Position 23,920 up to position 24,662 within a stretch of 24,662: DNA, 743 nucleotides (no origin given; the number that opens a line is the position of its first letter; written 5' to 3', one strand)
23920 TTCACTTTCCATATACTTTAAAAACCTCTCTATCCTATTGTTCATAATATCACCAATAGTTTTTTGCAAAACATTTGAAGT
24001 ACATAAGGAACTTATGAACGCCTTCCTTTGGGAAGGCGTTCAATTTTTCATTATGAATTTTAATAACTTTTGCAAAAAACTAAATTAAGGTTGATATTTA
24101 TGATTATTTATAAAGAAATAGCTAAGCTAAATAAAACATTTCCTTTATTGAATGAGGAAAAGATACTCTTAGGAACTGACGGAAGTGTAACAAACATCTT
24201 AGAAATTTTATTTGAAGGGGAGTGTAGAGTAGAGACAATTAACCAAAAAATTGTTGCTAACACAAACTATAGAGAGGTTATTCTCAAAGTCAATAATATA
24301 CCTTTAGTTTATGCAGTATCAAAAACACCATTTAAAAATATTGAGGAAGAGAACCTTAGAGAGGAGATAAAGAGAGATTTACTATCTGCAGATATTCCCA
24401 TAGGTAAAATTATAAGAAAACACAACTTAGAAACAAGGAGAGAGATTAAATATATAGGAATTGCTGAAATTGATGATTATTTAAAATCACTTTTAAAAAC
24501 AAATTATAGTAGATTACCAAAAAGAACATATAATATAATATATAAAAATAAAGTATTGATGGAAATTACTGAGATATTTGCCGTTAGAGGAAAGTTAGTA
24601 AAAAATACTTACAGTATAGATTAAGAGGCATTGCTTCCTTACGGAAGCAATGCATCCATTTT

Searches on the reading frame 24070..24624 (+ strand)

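Call 55: search_protein_families(library=pfam, proteins=[window:24070-24624:+])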
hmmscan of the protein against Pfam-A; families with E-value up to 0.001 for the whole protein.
window:24070-24624:+ (184 aa): 1 family
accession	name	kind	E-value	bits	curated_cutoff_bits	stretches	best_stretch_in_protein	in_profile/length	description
PF01947.21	Rv2949c-like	-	4.7e-21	75.8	22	1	34-172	1-143/149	Chorismate pyruvate-lyase Rv2949c-like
